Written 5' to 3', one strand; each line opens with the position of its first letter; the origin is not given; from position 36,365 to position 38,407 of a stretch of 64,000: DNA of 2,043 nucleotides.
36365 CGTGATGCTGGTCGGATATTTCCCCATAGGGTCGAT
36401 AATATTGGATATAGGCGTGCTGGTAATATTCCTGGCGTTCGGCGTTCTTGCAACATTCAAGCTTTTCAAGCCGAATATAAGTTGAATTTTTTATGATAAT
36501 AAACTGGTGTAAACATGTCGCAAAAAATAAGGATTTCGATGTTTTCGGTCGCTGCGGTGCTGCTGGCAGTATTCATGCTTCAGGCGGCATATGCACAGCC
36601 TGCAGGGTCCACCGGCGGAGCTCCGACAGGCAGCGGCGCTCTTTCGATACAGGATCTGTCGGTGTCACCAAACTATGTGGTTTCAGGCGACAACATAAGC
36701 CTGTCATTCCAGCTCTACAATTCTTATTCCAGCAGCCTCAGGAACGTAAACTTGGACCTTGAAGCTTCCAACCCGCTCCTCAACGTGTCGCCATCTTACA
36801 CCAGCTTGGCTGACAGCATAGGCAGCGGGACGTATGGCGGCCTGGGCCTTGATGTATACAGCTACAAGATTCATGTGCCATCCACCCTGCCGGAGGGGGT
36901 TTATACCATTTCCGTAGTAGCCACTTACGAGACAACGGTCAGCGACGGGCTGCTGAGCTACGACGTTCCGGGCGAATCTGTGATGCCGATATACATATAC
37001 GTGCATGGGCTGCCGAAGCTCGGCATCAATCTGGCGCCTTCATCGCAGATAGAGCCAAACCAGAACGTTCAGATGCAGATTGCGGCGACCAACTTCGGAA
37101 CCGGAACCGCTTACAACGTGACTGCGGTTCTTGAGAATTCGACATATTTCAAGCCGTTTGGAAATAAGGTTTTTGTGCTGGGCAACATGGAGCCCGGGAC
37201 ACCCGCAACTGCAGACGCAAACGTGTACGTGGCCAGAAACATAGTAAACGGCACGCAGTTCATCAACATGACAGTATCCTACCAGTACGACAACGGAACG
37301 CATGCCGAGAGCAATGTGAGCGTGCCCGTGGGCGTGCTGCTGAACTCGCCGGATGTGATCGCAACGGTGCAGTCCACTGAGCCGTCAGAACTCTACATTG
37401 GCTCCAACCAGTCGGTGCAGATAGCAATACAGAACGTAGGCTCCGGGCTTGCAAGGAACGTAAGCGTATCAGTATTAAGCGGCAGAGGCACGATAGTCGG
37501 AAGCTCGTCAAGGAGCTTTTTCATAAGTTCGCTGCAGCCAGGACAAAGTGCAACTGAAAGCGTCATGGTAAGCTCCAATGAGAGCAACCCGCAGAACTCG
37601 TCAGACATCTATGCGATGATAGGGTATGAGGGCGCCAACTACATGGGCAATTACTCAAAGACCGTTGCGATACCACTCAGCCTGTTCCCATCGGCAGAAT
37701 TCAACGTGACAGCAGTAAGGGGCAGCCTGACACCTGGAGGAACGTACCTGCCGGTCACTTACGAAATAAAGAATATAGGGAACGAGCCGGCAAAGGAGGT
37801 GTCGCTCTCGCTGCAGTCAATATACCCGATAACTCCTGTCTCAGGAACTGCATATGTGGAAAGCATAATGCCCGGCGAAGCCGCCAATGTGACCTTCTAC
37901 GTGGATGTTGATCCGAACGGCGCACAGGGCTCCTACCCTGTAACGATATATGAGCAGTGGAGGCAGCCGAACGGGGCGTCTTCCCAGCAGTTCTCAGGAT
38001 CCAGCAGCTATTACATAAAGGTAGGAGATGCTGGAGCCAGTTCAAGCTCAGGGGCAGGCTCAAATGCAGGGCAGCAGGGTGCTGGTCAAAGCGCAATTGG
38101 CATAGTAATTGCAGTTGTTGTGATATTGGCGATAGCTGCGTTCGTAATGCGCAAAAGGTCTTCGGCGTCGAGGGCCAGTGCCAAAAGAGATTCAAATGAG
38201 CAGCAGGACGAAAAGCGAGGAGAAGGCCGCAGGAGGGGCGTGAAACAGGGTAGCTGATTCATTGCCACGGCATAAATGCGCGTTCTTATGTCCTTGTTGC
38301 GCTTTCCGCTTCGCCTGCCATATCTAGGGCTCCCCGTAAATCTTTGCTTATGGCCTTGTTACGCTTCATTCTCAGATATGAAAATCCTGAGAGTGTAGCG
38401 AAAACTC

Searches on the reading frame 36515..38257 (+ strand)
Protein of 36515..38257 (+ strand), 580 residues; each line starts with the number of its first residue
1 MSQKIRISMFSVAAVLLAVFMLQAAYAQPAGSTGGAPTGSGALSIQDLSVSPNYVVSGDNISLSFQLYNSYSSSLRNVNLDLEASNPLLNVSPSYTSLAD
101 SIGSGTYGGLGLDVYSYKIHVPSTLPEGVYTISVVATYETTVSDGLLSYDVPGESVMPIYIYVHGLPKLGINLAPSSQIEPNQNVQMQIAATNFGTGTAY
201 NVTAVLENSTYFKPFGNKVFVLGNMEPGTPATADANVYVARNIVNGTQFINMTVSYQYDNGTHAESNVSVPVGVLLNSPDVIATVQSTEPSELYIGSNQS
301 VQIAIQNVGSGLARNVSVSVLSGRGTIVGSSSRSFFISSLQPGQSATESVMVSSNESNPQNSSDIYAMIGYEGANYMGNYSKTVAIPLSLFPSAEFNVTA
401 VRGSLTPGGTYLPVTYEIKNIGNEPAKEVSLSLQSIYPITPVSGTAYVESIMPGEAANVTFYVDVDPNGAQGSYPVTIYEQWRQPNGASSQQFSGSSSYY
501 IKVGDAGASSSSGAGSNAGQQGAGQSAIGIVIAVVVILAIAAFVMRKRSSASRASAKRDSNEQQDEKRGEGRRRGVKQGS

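Call 59: search_protein_families(library=pfam, proteins=[window:36515-38257:+], max_evalue=0.01)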
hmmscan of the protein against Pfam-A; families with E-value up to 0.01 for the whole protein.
window:36515-38257:+ (580 aa): 5 families
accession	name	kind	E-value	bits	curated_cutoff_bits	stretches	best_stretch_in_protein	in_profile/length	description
PF07705.17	CARDB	-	3.9e-13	49.9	22.7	2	279-358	2-73/101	CARDB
PF05753.20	TRAP_beta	-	3.1e-09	36.9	22.4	1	407-499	32-126/178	Translocon-associated protein beta (TRAPB)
PF10633.15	NPCBM_assoc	-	1.9e-07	31.6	24.4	1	414-478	9-73/78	NPCBM-associated, NEW3 domain of alpha-galactosidase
PF14728.12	PTHB1_GAE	-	7e-07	30.2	27.4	0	219-261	37-79/88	PTHB1 GAE domain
PF11027.13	DUF2615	-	0.0058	17.1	23.4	0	520-567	46-93/104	Protein of unknown function (DUF2615)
